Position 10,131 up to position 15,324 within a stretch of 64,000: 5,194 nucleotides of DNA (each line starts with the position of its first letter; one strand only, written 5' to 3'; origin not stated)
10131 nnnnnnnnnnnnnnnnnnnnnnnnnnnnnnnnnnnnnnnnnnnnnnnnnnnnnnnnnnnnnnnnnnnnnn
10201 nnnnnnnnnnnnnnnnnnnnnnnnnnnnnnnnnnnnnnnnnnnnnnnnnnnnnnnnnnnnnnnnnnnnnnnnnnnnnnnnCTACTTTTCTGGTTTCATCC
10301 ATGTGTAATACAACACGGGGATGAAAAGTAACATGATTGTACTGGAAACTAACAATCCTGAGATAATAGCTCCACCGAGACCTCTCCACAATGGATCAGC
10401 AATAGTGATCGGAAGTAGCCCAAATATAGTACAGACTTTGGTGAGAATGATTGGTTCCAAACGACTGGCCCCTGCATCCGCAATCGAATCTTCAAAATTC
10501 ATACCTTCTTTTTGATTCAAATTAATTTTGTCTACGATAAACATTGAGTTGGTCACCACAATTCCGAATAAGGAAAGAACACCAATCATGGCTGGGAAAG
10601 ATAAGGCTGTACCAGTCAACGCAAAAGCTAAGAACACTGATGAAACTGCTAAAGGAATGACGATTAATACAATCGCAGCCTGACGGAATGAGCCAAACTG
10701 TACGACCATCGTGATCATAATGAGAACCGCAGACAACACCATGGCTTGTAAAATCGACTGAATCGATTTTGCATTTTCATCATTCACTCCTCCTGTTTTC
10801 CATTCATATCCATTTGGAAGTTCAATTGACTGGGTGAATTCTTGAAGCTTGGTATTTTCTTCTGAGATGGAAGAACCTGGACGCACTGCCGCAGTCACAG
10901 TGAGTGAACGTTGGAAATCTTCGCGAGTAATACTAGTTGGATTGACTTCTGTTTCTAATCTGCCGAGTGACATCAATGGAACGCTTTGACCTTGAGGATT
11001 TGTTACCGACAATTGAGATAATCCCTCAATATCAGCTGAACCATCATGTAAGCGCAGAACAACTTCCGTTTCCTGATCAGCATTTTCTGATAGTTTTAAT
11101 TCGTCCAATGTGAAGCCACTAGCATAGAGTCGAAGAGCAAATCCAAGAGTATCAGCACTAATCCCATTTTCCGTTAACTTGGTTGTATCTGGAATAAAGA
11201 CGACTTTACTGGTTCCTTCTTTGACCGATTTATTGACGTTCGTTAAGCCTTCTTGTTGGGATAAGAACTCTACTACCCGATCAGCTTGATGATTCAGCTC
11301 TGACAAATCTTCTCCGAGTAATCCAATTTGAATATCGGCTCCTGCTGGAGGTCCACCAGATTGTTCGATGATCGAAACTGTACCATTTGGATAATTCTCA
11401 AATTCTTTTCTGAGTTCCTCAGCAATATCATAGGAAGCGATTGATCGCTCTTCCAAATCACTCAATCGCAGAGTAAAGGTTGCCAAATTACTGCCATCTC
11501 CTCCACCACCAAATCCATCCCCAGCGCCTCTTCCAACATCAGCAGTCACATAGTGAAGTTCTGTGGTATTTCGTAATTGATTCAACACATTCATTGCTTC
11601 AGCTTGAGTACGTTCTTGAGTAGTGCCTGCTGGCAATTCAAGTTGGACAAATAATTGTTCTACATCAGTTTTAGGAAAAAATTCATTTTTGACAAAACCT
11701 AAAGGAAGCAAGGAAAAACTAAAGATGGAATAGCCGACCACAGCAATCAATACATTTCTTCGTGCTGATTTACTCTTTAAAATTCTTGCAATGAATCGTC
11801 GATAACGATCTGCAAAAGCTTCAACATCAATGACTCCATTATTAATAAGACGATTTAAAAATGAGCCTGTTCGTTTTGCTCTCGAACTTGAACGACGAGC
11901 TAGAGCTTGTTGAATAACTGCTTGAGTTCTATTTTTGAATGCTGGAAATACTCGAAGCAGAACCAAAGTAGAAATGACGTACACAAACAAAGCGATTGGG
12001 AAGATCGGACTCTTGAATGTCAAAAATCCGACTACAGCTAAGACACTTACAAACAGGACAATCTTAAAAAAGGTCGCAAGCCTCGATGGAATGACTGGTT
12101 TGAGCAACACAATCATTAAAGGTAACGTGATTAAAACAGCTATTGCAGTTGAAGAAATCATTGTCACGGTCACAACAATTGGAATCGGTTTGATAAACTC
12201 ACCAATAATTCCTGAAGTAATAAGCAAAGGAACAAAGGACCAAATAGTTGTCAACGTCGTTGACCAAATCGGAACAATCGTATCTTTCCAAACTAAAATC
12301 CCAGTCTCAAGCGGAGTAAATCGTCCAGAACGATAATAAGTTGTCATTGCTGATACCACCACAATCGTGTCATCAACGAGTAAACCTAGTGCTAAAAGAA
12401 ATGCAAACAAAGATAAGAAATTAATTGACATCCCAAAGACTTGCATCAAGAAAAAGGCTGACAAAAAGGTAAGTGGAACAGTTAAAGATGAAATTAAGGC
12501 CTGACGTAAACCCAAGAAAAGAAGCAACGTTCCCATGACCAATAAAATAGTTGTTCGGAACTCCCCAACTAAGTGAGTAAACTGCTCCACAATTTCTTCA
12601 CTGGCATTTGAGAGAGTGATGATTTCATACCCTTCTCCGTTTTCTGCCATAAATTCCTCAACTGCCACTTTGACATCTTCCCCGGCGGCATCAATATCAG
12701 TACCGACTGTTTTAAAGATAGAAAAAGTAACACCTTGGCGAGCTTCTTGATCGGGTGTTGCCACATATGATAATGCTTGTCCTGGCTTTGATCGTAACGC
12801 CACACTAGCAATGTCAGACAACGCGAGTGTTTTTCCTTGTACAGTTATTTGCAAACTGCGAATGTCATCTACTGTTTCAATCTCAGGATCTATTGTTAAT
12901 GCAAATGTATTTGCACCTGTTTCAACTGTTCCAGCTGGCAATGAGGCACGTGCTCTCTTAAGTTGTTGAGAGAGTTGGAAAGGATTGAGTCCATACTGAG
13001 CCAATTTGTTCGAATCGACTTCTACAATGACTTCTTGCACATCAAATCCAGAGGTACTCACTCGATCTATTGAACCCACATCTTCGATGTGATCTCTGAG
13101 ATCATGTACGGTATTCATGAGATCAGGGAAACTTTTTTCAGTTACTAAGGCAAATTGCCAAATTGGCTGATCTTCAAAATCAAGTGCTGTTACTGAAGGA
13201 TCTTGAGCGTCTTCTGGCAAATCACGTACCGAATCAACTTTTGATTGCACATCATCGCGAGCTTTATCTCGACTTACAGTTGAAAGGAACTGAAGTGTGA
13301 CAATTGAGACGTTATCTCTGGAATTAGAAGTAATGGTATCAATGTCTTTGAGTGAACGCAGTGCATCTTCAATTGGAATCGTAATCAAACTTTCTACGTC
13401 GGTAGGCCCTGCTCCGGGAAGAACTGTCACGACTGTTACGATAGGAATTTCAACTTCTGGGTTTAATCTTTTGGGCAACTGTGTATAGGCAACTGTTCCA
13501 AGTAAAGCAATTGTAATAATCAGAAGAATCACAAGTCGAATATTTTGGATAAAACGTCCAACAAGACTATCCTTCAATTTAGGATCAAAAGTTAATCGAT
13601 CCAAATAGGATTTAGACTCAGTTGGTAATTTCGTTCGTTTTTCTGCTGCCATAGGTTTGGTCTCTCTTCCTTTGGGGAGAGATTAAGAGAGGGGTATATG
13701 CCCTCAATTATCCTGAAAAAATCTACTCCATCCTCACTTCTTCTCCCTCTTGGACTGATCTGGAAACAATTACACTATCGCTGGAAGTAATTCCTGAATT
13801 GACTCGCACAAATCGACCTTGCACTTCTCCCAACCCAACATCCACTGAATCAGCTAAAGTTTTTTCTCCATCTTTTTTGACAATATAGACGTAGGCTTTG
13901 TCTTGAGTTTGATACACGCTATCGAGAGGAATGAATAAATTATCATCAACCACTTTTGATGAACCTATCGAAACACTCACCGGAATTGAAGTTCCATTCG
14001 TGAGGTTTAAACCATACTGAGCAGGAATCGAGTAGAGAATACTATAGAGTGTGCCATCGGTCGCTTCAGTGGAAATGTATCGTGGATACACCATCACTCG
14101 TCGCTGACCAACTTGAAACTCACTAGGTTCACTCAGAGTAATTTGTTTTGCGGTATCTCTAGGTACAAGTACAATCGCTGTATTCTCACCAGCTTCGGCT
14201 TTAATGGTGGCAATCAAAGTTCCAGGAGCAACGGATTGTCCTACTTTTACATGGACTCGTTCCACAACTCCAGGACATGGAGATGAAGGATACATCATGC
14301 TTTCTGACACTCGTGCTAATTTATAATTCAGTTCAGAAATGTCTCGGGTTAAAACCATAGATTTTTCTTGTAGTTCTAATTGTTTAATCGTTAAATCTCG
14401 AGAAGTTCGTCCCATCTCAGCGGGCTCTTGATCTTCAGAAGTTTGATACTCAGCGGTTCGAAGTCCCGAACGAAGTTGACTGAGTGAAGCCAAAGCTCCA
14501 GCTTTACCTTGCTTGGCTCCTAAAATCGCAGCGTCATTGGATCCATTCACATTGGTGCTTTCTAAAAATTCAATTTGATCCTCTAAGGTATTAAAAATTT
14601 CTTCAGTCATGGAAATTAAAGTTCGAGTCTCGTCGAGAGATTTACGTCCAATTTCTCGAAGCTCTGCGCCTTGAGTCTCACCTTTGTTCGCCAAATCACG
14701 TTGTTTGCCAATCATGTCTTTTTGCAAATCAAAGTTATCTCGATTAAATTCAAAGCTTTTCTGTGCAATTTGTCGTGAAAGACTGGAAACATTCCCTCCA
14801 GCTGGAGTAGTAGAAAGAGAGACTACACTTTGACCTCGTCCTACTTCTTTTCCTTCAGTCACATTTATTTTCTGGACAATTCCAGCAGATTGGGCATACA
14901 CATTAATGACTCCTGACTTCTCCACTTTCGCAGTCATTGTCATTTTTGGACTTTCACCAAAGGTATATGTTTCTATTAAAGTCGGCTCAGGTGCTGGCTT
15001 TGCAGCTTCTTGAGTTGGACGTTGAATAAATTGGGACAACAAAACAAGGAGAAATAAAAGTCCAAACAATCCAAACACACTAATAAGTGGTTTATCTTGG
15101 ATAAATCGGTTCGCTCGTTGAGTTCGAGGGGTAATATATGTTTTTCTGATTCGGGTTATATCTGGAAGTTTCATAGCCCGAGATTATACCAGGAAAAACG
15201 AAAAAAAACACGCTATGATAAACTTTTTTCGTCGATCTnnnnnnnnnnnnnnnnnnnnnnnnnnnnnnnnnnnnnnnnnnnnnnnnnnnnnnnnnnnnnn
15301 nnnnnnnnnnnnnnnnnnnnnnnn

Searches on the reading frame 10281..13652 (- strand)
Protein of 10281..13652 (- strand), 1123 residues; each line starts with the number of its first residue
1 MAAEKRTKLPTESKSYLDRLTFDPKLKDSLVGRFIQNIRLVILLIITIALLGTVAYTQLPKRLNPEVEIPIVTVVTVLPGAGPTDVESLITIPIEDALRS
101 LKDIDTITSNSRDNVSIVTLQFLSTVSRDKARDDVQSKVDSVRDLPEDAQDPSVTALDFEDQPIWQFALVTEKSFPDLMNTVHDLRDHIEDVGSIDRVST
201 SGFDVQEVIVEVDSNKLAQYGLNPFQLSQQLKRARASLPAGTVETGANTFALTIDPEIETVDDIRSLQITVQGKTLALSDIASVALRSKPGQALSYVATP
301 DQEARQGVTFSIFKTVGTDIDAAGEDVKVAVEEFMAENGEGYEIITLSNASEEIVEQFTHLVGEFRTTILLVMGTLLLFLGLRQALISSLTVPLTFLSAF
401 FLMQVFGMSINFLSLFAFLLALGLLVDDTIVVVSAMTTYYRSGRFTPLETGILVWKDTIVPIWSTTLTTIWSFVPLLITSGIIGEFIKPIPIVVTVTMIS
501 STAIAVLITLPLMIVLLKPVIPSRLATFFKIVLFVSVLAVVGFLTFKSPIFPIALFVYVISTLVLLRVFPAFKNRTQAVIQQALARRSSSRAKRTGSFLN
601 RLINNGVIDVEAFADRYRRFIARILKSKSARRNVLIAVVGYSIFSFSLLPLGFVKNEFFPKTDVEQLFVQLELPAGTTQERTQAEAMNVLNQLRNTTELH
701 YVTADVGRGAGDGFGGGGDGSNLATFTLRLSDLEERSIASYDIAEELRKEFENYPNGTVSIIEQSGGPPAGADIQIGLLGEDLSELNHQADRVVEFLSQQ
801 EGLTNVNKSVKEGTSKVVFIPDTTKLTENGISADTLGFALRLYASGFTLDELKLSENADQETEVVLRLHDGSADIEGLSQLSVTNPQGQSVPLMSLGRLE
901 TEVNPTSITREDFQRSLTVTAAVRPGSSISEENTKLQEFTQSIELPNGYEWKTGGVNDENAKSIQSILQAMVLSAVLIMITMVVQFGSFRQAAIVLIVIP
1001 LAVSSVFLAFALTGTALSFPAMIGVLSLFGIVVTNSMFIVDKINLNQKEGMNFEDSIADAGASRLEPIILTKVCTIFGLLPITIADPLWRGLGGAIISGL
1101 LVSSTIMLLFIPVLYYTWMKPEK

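Call 10: search_protein_families(library=pfam, proteins=[window:10281-13652:-], max_evalue=0.01)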
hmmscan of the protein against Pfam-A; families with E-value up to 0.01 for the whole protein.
window:10281-13652:- (1123 aa): 1 family
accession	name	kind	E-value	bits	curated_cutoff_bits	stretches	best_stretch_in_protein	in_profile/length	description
PF00873.25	ACR_tran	-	4.1e-160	535.1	28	2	610-1116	509-1018/1021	AcrB/AcrD/AcrF family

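Call 39: find_homologous_proteins(query=window:10281-13652:-, max_evalue=1e-50)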
Query window:10281-13652:- (1123 aa): 2216 proteins with E <= 1e-50 among 8000 candidates; the best 120 are listed.
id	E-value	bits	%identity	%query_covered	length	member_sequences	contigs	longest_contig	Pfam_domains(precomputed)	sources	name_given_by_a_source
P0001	0.0e+0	2409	100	100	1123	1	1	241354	PF00873.26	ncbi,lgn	-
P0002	0.0e+0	1676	67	99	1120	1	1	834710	PF00873.26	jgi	jgi:hydrophobic/amphiphilic exporter-1 (mainly G- bacteria), HAE1 family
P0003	0.0e+0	1659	67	99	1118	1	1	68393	PF00873.26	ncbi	ncbi:MAG: efflux RND transporter permease subunit [Candidatus Woesebacteria bacterium]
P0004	0.0e+0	1655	68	99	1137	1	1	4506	PF00873.26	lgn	-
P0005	0.0e+0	1631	66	100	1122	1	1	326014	PF00873.26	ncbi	-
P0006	0.0e+0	1602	66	100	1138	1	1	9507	PF00873.26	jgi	-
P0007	0.0e+0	1601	68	97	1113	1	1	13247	PF00873.26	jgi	-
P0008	0.0e+0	1581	65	99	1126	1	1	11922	PF00873.26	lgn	-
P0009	0.0e+0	1581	65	99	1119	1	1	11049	PF00873.26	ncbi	-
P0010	0.0e+0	1581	65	100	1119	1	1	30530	PF00873.26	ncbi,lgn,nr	ncbi:MAG: efflux RND transporter permease subunit [bacterium]|nr:efflux RND transporter permease sub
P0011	0.0e+0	1580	65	99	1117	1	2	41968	PF00873.26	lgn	-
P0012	0.0e+0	1579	64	100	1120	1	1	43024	PF00873.26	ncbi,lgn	-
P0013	0.0e+0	1556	63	100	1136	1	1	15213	PF00873.26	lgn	-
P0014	0.0e+0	1555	64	99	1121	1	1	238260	PF00873.26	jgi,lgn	-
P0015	0.0e+0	1549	64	98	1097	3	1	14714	PF00873.26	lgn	-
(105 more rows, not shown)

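Call 40: find_encoding_contigs(protein=P0002, flank=4000, max_places=3)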
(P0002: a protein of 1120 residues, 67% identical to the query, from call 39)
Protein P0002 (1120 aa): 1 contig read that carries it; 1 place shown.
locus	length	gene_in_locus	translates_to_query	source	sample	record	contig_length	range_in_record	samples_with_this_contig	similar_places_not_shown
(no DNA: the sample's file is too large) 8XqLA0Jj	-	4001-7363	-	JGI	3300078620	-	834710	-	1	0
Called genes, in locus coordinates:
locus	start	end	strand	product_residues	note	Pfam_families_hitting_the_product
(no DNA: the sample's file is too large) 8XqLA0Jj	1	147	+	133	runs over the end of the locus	PF00072:Response_reg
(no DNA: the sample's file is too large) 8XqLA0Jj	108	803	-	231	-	PF00072:Response_reg, PF00486:Trans_reg_C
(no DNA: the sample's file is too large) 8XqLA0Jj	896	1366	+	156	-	-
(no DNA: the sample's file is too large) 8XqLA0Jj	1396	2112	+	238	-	PF00483:NTP_transferase, PF12804:NTP_transf_3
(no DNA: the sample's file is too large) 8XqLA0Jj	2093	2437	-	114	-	-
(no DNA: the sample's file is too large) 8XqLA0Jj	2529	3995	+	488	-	PF00364:Biotin_lipoyl (faint), PF25973:BSH_CzcB (faint), PF25989:YknX_C (weak)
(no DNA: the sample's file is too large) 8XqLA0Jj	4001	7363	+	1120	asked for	PF00873:ACR_tran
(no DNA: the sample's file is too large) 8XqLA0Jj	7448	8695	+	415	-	PF03952:Enolase_N, PF00113:Enolase_C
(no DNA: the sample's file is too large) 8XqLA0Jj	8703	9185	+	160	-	PF13419:HAD_2 (faint), PF00702:Hydrolase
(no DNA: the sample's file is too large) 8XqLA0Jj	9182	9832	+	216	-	PF00730:HhH-GPD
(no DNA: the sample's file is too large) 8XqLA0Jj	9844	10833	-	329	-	PF01384:PHO4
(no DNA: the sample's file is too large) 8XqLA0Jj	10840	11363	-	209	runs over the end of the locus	PF01865:PhoU_div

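Call 41: find_encoding_contigs(protein=P0003, flank=4000, max_places=3)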
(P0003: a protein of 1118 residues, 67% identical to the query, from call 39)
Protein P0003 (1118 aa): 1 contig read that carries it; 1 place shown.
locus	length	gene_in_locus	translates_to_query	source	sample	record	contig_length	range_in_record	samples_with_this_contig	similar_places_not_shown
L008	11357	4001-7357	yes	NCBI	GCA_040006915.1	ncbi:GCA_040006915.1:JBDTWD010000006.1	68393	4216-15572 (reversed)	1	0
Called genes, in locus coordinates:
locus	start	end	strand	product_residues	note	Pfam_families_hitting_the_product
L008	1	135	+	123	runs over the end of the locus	PF00072:Response_reg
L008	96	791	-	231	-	PF00072:Response_reg, PF00486:Trans_reg_C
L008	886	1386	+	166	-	-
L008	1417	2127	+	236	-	PF00483:NTP_transferase, PF12804:NTP_transf_3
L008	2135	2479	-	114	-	-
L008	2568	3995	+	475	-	PF25919:BSH_CusB (faint), PF00364:Biotin_lipoyl (faint), PF25917:BSH_RND (faint), PF25973:BSH_CzcB (faint), PF25989:YknX_C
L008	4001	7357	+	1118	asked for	PF00873:ACR_tran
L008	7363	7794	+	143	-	-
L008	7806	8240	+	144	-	-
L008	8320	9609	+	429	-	PF03952:Enolase_N, PF00113:Enolase_C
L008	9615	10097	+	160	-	PF13419:HAD_2 (weak), PF00702:Hydrolase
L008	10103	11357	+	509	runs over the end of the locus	PF01676:Metalloenzyme, PF06415:iPGM_N, PF01663:Phosphodiest (weak)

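Call 42: find_encoding_contigs(protein=P0005, flank=4000, max_places=3)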
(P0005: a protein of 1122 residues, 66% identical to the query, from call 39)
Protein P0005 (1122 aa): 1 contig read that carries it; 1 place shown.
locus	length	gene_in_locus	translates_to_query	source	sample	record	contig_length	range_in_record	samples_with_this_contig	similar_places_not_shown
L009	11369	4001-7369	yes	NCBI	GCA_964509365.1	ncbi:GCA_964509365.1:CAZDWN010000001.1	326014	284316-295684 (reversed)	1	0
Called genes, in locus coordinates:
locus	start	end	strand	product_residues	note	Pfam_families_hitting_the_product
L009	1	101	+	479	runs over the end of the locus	PF00989:PAS (weak), PF08448:PAS_4 (faint), PF13188:PAS_8 (faint), PF13426:PAS_9 (weak), PF00512:HisKA, PF02518:HATPase_c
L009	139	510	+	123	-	PF00072:Response_reg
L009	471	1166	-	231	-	PF00072:Response_reg, PF00486:Trans_reg_C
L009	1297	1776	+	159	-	-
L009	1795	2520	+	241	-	PF00483:NTP_transferase, PF12804:NTP_transf_3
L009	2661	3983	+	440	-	PF25919:BSH_CusB (faint), PF00364:Biotin_lipoyl (faint), PF25973:BSH_CzcB (faint), PF25975:CzcB_C (faint), PF25989:YknX_C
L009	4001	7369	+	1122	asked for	PF00873:ACR_tran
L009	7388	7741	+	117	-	-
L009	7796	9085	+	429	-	PF03952:Enolase_N, PF00113:Enolase_C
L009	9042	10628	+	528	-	PF01676:Metalloenzyme, PF06415:iPGM_N, PF01663:Phosphodiest (weak)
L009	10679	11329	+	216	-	PF00730:HhH-GPD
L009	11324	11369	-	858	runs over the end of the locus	PF00690:Cation_ATPase_N, PF00122:E1-E2_ATPase, PF00702:Hydrolase, PF13246:Cation_ATPase, PF08282:Hydrolase_3 (faint), PF00689:Cation_ATPase_C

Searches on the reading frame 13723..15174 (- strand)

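Call 16: search_protein_families(library=pfam, proteins=[window:13723-15174:-], max_evalue=0.00001)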
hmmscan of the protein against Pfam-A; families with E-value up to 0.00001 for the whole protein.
window:13723-15174:- (483 aa): 2 families
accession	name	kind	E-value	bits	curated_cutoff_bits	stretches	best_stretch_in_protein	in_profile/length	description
PF13533.13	Biotin_lipoyl_2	-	9.5e-11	41.7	29.8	1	297-324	4-31/32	Biotin-lipoyl like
PF16576.10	HlyD_D23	-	8.7e-06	25.6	30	0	85-121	104-140/214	Barrel-sandwich domain of CusB or HlyD membrane-fusion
